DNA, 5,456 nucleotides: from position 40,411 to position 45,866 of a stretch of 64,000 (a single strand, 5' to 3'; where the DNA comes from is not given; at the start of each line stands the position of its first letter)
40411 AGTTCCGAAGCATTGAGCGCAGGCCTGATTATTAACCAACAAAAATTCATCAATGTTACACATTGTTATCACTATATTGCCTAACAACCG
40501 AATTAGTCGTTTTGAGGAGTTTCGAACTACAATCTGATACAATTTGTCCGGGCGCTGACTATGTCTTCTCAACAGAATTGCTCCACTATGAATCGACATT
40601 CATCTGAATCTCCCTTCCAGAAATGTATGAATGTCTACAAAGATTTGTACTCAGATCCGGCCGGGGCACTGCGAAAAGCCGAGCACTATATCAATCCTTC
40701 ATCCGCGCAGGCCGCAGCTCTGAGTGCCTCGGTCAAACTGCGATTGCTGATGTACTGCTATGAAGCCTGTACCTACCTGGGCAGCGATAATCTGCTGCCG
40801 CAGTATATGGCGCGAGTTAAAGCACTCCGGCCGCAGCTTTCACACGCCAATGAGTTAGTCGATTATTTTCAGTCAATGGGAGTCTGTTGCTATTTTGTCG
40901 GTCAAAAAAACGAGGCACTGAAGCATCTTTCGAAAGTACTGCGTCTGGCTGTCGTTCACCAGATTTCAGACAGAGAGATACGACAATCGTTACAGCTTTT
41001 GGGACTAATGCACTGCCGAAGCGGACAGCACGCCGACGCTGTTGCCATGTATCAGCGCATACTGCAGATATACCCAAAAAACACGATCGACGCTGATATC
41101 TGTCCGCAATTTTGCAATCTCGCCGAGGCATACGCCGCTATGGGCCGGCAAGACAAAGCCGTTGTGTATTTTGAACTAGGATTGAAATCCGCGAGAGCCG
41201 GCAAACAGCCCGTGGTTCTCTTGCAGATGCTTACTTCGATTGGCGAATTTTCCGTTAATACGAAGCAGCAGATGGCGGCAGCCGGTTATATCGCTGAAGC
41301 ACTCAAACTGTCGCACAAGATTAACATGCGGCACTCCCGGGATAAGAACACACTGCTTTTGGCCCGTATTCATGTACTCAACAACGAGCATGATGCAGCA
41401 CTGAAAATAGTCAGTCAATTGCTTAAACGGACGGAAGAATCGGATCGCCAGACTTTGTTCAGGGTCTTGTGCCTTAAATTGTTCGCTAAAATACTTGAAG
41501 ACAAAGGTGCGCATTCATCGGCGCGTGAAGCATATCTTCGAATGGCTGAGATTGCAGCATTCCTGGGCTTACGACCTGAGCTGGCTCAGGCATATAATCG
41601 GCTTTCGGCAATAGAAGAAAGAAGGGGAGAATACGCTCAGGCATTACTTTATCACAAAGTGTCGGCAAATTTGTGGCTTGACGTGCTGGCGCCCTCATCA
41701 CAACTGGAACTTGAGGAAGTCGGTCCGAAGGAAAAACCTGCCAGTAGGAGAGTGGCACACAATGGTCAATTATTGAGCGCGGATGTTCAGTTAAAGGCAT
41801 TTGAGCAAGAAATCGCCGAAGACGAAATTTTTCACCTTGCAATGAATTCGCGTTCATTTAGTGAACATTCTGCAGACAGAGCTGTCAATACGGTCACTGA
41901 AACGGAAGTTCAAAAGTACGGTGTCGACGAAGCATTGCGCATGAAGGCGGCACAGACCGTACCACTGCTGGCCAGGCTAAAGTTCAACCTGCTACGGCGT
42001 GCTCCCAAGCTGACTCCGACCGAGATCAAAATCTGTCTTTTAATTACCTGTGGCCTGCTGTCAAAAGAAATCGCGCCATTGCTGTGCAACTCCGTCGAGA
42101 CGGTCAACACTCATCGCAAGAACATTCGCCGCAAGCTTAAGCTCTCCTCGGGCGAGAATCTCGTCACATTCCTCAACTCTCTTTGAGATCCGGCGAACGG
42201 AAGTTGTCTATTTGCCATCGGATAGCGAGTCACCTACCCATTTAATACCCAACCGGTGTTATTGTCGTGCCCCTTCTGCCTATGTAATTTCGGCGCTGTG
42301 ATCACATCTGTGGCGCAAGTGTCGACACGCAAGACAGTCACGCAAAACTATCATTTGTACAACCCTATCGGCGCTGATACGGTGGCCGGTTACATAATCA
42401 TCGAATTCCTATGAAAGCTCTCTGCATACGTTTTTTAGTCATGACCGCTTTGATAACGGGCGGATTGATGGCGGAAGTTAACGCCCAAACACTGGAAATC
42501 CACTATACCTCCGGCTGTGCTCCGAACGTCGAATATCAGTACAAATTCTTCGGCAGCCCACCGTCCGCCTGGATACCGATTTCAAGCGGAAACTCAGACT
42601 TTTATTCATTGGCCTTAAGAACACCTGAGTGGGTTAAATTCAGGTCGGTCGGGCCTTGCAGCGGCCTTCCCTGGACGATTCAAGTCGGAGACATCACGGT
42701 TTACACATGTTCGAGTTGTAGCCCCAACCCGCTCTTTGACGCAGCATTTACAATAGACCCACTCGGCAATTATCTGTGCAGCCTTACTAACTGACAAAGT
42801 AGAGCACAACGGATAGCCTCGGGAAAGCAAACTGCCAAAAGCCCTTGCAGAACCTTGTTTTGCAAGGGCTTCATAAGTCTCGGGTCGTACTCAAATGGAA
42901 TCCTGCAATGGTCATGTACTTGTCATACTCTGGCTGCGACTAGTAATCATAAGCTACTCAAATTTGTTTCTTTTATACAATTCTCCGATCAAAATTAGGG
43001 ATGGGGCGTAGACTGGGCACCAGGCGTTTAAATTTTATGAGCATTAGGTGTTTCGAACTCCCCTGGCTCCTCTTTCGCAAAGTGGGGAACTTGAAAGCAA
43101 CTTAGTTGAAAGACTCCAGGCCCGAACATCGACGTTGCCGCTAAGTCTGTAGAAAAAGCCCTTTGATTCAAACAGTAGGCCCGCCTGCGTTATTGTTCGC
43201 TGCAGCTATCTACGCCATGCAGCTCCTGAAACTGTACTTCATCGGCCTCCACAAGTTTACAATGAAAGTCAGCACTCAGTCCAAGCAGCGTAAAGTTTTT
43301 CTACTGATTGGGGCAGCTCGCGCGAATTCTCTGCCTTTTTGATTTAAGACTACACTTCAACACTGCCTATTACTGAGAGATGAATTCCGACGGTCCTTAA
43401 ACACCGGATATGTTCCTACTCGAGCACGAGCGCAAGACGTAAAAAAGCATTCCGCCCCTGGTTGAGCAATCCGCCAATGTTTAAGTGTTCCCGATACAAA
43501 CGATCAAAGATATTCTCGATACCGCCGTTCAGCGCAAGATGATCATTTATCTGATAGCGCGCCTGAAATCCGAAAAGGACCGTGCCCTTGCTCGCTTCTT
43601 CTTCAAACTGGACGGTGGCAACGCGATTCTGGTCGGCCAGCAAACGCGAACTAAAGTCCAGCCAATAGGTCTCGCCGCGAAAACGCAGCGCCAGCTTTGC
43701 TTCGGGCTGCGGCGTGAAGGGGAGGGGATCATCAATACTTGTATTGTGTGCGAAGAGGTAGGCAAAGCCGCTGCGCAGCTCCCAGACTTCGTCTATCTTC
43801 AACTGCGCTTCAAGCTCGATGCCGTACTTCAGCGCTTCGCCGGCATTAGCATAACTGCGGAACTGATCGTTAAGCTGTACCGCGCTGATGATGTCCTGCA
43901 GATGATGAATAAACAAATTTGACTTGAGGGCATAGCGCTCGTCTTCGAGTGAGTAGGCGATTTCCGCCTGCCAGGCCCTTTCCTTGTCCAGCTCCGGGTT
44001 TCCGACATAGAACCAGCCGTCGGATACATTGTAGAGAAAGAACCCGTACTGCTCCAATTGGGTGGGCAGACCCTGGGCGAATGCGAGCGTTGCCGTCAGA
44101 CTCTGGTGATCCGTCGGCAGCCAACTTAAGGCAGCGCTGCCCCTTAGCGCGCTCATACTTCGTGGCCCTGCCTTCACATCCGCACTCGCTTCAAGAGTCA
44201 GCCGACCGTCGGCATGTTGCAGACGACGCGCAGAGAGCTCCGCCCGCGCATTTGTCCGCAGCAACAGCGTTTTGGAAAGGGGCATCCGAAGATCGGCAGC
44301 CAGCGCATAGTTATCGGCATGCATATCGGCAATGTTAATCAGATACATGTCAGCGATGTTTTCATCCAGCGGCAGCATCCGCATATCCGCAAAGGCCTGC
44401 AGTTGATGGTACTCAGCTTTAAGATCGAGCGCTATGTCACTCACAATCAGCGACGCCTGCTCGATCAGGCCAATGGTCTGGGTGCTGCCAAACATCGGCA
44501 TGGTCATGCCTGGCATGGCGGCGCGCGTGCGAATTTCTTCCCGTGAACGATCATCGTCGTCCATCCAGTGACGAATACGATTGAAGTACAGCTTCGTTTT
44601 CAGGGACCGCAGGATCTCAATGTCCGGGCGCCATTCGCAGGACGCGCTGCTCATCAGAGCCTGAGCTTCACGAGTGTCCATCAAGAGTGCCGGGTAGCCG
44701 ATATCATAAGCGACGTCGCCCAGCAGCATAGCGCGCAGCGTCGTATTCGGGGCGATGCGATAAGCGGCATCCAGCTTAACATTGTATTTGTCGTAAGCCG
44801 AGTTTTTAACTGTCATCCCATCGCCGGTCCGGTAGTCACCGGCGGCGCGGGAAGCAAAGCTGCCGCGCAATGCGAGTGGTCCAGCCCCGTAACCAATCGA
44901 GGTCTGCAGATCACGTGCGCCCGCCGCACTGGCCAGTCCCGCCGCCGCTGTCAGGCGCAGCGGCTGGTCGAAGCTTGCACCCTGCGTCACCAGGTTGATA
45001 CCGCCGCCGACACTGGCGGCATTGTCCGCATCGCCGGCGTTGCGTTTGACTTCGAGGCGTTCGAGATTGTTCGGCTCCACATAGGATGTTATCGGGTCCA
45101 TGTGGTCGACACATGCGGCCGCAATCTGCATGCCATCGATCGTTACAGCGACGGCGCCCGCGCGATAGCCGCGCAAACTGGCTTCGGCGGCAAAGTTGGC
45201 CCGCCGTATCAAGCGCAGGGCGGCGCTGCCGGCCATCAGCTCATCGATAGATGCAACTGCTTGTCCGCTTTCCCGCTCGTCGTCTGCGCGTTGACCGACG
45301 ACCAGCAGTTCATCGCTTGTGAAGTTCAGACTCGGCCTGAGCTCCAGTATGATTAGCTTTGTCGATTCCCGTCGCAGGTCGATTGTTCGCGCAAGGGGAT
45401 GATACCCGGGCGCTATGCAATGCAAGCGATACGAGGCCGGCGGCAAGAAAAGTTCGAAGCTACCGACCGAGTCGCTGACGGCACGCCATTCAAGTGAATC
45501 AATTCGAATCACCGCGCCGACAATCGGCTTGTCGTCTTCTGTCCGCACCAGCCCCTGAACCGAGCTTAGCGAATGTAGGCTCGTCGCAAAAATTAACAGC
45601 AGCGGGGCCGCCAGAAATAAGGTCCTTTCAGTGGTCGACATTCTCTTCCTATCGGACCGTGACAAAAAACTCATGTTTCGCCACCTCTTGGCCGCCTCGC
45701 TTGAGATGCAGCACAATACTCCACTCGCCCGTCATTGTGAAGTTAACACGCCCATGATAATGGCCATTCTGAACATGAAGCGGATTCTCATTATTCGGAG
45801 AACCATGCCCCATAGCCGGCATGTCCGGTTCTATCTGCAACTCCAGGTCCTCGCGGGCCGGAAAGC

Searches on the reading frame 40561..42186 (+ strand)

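Call 79: search_protein_families(library=pfam, proteins=[window:40561-42186:+], max_evalue=0.0001)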
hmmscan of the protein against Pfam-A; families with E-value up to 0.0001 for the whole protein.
window:40561-42186:+ (541 aa): 11 families
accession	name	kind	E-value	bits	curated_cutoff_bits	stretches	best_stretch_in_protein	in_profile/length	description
PF13424.12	TPR_12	-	7.1e-16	58.6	30.1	1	106-173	9-77/77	Tetratricopeptide repeat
PF00515.34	TPR_1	-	3.7e-11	42.8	27.8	0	146-174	6-34/34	Tetratricopeptide repeat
PF07719.23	TPR_2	-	4.1e-10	39.4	27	0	144-174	4-34/34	Tetratricopeptide repeat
PF13374.12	TPR_10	-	7e-10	39.1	27.5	0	143-171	4-32/42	Tetratricopeptide repeat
PF13428.12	TPR_14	-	3.8e-09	36.8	23.5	0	144-174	4-34/44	Tetratricopeptide repeat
PF00196.25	GerE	-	3.9e-09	36.4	23.5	1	483-536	2-55/57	Bacterial regulatory proteins, luxR family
PF12895.13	ANAPC3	-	9.9e-07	29.4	27.2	0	244-325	5-79/82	Anaphase-promoting complex, cyclosome, subunit 3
PF14559.12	TPR_19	-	1e-06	29.4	25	0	154-209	4-53/68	Tetratricopeptide repeat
PF13174.12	TPR_6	-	1.4e-06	29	26.3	0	143-173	2-32/33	Tetratricopeptide repeat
PF13176.12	TPR_7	-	1.5e-06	28.3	27.9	0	143-172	1-30/36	Tetratricopeptide repeat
PF13181.12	TPR_8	-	2.1e-06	27.8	25.7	0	185-211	5-31/34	Tetratricopeptide repeat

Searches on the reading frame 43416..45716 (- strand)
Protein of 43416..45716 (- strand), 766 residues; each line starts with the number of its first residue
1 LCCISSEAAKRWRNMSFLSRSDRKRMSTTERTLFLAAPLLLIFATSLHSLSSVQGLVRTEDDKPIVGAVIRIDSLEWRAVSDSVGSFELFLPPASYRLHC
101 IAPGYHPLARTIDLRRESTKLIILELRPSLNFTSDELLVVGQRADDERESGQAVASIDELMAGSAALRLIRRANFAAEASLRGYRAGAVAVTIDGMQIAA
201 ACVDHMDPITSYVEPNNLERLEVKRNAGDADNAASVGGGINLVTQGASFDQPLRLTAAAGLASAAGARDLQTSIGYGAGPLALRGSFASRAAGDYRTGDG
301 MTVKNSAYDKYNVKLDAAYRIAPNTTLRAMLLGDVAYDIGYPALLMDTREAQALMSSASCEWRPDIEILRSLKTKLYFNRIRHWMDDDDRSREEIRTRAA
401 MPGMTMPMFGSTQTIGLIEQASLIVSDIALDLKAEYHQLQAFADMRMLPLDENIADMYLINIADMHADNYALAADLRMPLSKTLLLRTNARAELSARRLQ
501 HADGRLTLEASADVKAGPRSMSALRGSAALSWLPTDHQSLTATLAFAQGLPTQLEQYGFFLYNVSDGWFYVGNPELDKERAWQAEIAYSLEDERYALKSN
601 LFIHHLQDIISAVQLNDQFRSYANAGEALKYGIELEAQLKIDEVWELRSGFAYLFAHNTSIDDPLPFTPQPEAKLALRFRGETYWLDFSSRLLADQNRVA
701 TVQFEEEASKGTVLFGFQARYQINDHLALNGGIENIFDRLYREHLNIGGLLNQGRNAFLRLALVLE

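Call 79: search_protein_families(library=pfam, proteins=[window:43416-45716:-], max_evalue=0.0001)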
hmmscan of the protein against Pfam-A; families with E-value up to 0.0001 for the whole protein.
window:43416-45716:- (766 aa): 5 families
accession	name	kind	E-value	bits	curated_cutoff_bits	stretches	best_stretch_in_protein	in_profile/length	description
PF00593.30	TonB_dep_Rec_b-barrel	-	2.9e-29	103.6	27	1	460-736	161-436/436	TonB dependent receptor-like, beta-barrel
PF13620.12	CarboxypepD_reg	-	9.1e-10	39.2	32.3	1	52-120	1-75/82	Carboxypeptidase regulatory-like domain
PF14905.12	OMP_b-brl_3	-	2.1e-07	30.8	27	1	534-664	169-302/408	Outer membrane protein beta-barrel family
PF07715.20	Plug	-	7.8e-07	30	23.9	1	152-239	20-106/107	TonB-dependent Receptor Plug Domain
PF13715.12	CarbopepD_reg_2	-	1.8e-06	28.3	32.2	1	54-129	2-79/88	CarboxypepD_reg-like domain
